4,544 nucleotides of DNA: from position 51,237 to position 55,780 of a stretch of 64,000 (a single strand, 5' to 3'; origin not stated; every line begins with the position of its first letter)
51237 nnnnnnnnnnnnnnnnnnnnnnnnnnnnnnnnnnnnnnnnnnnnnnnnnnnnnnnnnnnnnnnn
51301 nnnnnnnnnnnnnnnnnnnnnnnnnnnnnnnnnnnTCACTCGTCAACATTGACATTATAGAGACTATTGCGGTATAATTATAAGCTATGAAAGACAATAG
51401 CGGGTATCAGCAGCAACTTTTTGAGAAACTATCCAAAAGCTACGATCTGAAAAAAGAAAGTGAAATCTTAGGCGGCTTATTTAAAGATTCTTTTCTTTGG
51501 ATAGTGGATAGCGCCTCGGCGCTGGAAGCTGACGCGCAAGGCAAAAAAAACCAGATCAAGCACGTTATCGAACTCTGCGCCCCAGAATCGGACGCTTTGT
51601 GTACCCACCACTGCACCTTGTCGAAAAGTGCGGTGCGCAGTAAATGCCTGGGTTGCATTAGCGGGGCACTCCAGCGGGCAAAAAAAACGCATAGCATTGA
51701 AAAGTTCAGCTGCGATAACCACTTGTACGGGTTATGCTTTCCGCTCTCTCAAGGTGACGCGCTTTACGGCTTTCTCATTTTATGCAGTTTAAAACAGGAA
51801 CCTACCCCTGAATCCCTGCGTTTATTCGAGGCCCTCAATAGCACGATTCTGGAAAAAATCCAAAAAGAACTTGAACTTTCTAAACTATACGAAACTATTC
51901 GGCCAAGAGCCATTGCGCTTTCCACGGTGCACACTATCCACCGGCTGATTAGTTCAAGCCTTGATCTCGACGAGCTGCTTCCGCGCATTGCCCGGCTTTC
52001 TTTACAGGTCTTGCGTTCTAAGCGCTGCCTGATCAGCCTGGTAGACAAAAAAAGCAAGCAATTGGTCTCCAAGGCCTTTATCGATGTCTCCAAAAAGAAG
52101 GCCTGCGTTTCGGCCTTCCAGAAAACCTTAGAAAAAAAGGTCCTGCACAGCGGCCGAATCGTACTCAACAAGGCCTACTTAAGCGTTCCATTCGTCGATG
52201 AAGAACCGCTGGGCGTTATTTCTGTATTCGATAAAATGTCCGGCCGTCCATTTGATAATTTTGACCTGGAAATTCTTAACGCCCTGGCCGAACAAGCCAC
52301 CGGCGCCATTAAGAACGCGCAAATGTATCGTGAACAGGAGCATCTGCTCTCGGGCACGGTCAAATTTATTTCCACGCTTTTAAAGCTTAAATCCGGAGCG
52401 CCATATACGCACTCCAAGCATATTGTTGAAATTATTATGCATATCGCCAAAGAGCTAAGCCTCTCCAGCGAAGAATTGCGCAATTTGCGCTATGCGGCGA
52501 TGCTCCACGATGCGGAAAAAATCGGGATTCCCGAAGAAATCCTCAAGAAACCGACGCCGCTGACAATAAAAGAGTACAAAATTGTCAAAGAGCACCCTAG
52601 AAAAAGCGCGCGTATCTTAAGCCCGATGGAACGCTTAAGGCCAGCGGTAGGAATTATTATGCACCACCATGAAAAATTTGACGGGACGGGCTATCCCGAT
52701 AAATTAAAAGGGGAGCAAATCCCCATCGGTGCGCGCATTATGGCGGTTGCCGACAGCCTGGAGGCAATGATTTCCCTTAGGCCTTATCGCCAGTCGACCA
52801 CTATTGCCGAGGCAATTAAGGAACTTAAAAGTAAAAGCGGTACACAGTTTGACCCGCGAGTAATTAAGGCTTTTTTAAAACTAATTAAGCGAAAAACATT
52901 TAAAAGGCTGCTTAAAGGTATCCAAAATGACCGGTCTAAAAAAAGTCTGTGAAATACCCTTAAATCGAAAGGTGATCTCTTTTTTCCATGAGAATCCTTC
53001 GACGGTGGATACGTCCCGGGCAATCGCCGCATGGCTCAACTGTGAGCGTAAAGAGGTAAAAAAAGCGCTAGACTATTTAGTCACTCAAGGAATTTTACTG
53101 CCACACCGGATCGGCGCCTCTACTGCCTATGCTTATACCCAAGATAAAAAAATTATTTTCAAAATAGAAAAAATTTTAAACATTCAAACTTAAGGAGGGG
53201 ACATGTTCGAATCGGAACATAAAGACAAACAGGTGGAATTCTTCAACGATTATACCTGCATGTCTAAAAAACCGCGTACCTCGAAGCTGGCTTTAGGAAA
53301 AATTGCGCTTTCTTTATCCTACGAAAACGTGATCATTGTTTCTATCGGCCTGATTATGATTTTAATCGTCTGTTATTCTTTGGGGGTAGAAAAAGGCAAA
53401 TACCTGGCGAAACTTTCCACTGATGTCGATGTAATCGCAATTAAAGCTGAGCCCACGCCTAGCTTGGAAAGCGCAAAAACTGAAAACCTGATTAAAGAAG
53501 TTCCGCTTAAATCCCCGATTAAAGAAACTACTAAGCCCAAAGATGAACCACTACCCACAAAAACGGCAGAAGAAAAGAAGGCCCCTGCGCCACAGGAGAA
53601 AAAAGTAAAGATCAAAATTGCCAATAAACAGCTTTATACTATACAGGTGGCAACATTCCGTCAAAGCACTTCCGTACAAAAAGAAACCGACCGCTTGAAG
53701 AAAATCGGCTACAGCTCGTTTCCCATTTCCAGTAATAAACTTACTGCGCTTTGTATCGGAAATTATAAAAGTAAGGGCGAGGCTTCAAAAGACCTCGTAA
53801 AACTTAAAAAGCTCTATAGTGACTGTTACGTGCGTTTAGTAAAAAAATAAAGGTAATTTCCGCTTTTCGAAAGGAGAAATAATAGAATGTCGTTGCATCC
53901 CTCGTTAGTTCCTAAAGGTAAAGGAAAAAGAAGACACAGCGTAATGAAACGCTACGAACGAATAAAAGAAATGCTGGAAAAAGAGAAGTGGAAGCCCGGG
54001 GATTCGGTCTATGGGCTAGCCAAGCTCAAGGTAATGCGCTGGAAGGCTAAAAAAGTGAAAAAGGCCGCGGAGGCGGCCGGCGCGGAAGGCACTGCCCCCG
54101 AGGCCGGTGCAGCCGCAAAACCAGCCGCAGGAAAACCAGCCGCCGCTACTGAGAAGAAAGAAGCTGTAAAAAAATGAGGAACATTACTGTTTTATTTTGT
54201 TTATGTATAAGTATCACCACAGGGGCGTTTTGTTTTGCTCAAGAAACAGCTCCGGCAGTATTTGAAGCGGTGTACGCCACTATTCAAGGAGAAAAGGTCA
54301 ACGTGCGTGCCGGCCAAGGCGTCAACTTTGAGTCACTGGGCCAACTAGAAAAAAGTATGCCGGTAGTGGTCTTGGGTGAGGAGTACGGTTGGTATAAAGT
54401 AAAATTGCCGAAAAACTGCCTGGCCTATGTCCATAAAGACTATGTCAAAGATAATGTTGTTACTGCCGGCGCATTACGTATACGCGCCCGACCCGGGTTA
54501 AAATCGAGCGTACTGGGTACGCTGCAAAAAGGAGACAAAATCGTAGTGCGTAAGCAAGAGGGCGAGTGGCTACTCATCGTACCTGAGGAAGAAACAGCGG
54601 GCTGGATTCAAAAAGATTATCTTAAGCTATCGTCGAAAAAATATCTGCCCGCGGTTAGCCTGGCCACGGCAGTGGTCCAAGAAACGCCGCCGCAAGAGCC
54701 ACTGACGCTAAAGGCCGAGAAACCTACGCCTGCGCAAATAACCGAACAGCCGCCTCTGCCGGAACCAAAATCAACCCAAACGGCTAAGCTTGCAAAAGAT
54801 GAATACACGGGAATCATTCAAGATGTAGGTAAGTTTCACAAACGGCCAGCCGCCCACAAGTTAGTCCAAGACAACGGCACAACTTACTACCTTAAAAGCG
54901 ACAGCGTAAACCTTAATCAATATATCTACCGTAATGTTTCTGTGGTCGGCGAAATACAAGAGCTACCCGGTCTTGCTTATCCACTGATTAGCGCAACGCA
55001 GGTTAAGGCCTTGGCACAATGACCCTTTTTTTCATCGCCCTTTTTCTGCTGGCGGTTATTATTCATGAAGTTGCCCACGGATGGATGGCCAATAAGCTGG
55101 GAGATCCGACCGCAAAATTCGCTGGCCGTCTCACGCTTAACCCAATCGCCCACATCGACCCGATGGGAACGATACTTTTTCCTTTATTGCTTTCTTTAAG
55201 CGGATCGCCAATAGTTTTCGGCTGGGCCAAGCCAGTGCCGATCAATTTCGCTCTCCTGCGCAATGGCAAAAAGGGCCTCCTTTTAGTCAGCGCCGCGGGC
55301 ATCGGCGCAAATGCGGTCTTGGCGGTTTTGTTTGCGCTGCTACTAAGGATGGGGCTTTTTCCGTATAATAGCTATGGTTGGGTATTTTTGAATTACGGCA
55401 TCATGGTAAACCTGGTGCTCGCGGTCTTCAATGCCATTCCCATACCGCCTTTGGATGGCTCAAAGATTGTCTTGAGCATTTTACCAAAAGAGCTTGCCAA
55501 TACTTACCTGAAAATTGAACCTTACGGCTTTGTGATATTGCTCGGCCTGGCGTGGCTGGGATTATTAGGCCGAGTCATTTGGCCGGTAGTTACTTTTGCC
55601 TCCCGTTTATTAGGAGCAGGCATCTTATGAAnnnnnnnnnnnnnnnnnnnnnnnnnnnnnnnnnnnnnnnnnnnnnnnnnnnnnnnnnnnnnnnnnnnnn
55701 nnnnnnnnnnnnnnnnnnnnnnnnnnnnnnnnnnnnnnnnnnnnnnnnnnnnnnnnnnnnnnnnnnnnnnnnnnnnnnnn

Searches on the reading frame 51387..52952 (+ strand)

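Call 21: search_protein_families(library=pfam, proteins=[window:51387-52952:+], max_evalue=0.0001)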
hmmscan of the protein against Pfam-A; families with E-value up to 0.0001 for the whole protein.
window:51387-52952:+ (521 aa): 5 families
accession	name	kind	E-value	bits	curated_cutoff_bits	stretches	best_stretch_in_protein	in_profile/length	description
PF13487.12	HD_5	-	5.4e-42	143.9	27.2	1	328-492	3-170/170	HD domain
PF01966.28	HD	-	4e-17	63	22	1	340-461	2-116/116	HD domain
PF13185.12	GAF_2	-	7.8e-12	46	28.6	1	192-308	2-135/136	GAF domain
PF01590.32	GAF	-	3.3e-09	37.8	22.4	1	193-308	1-133/133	GAF domain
PF13492.12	GAF_3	-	2.2e-08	35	27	1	193-310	1-129/129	GAF domain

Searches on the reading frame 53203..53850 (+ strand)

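Call 21: search_protein_families(library=pfam, proteins=[window:53203-53850:+], max_evalue=0.0001)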
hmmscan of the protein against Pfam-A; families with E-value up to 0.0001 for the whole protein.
window:53203-53850:+ (215 aa): 1 family
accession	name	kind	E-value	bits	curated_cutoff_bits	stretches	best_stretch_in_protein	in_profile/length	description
PF05036.18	SPOR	-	1e-10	42.2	21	1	143-211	3-75/76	SPOR domain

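Call 61: search_protein_families(library=ncbifam, proteins=[window:53203-53850:+], max_evalue=0.001)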
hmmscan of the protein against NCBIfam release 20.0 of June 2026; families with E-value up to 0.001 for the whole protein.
window:53203-53850:+ (215 aa): 1 family
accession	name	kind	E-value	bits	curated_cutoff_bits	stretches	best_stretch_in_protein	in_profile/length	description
TIGR04526.1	predic_Ig_block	subfamily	0.00044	19.3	150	1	74-160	46-150/693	putative immunoglobulin-blocking virulence protein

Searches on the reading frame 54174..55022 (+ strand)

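Call 21: search_protein_families(library=pfam, proteins=[window:54174-55022:+], max_evalue=0.0001)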
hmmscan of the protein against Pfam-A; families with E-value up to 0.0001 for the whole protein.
window:54174-55022:+ (282 aa): 2 families
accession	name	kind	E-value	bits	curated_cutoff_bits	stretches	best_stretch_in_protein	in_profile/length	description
PF08239.17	SH3_3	-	1.3e-23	83.3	27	2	100-151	2-54/54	Bacterial SH3 domain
PF06347.19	SH3_4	-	3.9e-06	27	24.1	0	103-148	7-52/56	Bacterial SH3 domain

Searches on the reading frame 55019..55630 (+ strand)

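Call 21: search_protein_families(library=pfam, proteins=[window:55019-55630:+], max_evalue=0.0001)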
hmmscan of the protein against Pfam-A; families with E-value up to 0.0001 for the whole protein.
window:55019-55630:+ (203 aa): 1 family
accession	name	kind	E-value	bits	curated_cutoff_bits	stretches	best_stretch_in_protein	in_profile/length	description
PF02163.28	Peptidase_M50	-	5.3e-12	46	27.2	1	123-156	162-195/221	Peptidase family M50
